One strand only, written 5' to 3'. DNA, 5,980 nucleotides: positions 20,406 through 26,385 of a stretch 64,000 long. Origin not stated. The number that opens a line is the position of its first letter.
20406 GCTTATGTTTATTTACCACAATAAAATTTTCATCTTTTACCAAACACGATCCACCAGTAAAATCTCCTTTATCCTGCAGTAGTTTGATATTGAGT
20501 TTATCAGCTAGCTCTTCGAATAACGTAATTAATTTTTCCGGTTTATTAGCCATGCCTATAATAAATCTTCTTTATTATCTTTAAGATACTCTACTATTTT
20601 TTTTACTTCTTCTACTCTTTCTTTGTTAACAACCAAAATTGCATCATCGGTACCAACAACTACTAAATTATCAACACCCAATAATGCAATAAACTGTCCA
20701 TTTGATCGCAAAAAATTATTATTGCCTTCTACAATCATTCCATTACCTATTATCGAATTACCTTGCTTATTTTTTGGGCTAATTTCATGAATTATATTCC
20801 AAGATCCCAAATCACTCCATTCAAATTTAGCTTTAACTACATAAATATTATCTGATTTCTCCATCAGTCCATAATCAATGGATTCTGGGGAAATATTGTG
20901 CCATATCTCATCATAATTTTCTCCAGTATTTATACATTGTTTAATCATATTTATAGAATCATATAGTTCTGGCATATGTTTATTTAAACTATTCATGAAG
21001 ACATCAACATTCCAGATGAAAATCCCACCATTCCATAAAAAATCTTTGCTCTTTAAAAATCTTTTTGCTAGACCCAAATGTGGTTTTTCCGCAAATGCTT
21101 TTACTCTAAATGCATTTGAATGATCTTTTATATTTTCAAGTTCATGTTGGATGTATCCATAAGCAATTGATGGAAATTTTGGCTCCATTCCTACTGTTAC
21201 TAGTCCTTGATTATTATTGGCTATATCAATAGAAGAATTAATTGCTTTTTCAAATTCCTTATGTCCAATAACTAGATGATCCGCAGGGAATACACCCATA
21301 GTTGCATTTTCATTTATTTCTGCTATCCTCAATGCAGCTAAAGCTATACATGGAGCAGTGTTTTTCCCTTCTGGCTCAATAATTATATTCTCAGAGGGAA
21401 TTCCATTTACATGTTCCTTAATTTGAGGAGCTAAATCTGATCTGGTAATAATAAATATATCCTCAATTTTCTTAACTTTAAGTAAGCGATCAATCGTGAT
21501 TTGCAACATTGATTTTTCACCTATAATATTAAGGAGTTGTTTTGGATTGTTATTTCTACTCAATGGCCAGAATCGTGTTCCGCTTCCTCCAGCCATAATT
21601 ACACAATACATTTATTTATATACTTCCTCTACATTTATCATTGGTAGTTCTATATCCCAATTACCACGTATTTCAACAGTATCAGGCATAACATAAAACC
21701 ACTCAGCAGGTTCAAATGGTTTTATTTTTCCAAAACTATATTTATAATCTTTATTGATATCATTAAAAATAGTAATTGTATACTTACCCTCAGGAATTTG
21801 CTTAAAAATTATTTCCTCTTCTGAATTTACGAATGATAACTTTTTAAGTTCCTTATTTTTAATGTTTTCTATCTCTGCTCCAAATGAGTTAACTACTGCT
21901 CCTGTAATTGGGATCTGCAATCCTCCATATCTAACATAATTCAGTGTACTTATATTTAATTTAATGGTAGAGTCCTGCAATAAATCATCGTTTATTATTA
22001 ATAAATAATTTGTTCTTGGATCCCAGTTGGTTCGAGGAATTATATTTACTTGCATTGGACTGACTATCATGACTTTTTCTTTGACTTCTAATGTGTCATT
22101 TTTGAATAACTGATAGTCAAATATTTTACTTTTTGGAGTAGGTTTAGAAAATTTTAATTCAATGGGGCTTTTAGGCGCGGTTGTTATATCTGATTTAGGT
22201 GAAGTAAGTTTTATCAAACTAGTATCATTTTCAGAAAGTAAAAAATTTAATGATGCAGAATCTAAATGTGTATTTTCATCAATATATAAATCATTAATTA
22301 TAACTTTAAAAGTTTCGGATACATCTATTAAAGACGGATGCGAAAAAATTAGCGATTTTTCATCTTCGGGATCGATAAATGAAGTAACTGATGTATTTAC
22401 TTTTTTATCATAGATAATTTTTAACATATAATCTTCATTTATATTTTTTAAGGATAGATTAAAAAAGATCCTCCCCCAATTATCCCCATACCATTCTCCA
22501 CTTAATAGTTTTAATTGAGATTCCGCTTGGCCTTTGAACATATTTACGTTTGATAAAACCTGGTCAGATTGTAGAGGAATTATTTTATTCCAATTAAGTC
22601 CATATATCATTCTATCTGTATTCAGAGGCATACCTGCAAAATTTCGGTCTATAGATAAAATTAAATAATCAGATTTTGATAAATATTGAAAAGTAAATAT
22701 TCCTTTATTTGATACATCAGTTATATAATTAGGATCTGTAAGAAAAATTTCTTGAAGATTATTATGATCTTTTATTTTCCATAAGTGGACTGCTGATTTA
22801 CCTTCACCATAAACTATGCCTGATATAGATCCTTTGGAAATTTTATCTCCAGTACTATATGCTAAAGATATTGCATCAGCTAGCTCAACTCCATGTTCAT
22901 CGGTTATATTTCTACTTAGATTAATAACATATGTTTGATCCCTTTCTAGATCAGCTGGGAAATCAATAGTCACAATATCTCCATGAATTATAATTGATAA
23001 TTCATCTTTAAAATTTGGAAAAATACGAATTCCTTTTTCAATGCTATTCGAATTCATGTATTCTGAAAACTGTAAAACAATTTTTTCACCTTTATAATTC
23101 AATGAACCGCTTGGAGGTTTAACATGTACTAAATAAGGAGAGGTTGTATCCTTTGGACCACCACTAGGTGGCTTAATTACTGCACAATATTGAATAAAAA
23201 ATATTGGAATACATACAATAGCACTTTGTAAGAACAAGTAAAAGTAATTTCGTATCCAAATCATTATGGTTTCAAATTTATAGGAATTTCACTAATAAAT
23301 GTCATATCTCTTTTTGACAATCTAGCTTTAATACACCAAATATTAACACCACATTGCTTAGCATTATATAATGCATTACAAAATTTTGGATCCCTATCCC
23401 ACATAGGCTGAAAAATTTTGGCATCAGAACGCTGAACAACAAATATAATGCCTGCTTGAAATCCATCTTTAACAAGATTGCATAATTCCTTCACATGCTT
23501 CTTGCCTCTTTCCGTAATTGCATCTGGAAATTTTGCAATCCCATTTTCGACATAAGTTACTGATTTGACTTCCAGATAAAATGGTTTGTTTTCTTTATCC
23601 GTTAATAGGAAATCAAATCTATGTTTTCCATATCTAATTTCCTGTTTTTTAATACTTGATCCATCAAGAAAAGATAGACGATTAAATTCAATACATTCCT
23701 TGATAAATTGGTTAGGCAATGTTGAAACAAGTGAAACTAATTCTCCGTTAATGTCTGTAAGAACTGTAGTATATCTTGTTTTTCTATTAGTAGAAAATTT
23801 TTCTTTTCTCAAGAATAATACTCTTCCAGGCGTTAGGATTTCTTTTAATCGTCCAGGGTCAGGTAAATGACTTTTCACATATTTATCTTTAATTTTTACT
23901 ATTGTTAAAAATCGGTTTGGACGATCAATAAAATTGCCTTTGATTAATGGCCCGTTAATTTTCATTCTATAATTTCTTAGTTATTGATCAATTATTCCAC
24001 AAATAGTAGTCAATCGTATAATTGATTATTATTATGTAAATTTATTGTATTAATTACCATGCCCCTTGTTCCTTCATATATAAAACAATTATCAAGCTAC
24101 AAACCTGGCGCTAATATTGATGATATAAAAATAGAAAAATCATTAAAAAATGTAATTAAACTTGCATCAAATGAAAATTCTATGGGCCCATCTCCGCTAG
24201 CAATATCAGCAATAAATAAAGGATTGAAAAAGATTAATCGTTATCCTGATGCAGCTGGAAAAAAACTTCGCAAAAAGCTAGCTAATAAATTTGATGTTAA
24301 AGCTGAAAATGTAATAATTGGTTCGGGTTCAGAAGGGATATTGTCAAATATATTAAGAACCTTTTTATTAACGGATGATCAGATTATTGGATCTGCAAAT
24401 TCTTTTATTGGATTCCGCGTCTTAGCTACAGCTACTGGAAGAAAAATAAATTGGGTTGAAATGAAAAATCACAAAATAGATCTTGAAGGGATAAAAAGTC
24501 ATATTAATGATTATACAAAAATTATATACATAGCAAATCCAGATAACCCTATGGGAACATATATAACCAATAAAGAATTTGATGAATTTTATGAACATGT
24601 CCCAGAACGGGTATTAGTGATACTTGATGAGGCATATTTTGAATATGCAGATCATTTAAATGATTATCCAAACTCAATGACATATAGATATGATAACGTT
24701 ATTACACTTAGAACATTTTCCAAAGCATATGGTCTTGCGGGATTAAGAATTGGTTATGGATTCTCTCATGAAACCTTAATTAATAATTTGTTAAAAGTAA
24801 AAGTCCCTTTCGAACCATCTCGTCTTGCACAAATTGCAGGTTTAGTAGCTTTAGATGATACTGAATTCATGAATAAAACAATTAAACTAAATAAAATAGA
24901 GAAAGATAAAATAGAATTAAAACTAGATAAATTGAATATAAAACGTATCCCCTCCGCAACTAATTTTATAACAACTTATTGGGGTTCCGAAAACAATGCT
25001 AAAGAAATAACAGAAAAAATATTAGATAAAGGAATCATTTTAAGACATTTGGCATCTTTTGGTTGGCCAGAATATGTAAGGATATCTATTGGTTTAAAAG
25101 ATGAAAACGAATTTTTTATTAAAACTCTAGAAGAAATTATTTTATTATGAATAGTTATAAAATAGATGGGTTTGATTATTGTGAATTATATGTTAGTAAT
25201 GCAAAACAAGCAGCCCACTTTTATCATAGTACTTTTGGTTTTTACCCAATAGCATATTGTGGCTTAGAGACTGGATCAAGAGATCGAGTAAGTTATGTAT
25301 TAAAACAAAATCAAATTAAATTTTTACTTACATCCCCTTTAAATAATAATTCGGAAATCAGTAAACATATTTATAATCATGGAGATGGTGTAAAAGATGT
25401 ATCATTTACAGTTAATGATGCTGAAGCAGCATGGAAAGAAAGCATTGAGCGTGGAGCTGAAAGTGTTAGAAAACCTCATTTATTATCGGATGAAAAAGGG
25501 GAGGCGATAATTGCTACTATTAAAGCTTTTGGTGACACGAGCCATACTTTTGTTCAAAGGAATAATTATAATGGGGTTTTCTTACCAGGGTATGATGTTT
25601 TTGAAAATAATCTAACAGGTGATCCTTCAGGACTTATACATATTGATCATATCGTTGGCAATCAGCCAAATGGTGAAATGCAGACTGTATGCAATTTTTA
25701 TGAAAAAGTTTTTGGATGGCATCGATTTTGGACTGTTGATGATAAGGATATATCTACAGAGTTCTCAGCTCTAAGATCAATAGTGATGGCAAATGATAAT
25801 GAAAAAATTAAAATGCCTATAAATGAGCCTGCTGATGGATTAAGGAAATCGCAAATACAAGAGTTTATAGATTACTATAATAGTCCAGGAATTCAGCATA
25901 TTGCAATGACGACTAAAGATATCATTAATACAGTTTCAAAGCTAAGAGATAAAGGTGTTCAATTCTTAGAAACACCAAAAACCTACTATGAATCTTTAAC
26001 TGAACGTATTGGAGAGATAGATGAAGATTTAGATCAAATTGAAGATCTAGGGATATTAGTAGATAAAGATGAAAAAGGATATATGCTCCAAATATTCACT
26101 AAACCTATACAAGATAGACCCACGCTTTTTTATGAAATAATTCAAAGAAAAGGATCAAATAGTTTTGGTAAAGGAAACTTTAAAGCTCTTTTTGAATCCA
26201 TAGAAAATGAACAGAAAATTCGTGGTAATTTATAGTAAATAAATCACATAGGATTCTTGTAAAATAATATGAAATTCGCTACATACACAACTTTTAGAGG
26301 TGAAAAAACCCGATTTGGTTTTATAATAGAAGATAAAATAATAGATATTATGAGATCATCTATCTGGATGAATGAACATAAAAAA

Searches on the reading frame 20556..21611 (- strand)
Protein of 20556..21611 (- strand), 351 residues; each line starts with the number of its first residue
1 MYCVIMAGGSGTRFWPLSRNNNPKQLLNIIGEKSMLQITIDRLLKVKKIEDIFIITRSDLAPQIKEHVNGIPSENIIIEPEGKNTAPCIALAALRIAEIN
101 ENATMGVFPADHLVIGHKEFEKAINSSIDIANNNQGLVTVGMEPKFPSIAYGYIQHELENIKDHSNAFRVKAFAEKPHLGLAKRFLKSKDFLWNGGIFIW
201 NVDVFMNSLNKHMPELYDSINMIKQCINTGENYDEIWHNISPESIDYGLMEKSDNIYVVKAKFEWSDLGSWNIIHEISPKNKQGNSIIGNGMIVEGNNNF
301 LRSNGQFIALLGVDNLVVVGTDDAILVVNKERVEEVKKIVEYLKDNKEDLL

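Call 74: search_protein_families(library=pfam, proteins=[window:20556-21611:-], max_evalue=0.00001)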
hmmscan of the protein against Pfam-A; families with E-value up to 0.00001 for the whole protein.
window:20556-21611:- (351 aa): 3 families
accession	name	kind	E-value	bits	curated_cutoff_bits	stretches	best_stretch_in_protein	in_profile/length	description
PF00483.29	NTP_transferase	-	5.9e-42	144.4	21.2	1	4-282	3-243/245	Nucleotidyl transferase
PF22640.1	ManC_GMP_beta-helix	-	1e-14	54.6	27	1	290-343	2-55/55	MannoseP isomerase/GMP-like beta-helix domain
PF12804.13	NTP_transf_3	-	4.6e-08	33.8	27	1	3-116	1-100/160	MobA-like NTP transferase domain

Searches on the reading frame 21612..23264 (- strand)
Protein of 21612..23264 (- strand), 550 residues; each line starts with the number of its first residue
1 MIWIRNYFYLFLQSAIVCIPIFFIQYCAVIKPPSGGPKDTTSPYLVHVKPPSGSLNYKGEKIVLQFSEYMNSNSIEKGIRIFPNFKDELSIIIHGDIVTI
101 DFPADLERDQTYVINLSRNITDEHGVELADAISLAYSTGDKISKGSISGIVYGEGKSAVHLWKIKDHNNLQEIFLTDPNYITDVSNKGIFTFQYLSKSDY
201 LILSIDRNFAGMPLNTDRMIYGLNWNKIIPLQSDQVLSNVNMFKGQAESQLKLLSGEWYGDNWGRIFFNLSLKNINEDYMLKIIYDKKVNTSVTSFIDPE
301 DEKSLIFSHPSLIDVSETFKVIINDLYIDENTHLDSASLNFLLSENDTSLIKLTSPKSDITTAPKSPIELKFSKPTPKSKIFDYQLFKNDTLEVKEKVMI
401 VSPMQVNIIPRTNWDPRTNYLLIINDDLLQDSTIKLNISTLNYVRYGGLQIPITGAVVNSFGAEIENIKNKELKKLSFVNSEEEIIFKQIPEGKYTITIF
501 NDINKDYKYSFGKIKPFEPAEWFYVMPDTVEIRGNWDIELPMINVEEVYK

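Call 74: search_protein_families(library=pfam, proteins=[window:21612-23264:-], max_evalue=0.00001)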
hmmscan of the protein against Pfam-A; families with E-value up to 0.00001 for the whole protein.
window:21612-23264:- (550 aa): 1 family
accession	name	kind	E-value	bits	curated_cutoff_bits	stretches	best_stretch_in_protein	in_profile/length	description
PF13205.12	Big_5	-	7.9e-18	65.6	23.6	1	39-138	1-105/105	Bacterial Ig-like domain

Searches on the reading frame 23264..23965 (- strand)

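Call 74: search_protein_families(library=pfam, proteins=[window:23264-23965:-], max_evalue=0.00001)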
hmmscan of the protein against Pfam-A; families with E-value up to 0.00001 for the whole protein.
window:23264-23965:- (233 aa): 2 families
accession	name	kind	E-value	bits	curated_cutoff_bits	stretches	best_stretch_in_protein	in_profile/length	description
PF03749.19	SfsA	-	9.6e-44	149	22.8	1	83-218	2-136/138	Sugar fermentation stimulation protein RE domain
PF17746.7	SfsA_N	-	5.3e-16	58.9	25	1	13-78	1-62/63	SfsA N-terminal OB domain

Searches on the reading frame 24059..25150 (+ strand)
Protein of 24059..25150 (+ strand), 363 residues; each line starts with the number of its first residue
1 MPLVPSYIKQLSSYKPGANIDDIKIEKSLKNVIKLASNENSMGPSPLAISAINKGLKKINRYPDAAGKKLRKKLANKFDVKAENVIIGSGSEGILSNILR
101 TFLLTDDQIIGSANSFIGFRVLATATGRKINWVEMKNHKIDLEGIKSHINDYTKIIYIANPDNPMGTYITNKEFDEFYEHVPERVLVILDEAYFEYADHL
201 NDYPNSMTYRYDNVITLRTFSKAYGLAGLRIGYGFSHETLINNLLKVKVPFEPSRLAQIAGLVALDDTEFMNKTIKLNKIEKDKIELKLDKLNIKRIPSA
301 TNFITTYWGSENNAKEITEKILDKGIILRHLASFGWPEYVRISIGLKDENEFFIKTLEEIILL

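Call 74: search_protein_families(library=pfam, proteins=[window:24059-25150:+], max_evalue=0.00001)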
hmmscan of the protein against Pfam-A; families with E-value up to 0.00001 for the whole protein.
window:24059-25150:+ (363 aa): 1 family
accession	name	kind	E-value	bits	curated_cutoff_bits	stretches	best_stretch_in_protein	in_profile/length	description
PF00155.27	Aminotran_1_2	-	1e-51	176.7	19.7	1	30-350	1-353/361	Aminotransferase class I and II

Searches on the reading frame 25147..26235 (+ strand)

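Call 74: search_protein_families(library=pfam, proteins=[window:25147-26235:+], max_evalue=0.00001)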
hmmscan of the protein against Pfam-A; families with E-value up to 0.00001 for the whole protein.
window:25147-26235:+ (362 aa): 3 families
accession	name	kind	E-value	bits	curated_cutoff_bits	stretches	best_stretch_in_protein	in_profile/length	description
PF00903.31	Glyoxalase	-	9.3e-26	91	20.6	2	166-314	2-119/121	Glyoxalase/Bleomycin resistance protein/Dioxygenase superfamily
PF14696.12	Glyoxalase_5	-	1.5e-10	41.8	27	1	2-140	3-128/139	Hydroxyphenylpyruvate dioxygenase, HPPD, N-terminal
PF13669.12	Glyoxalase_4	-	1.8e-10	41.5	27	0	183-277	15-97/109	Glyoxalase/Bleomycin resistance protein/Dioxygenase superfamily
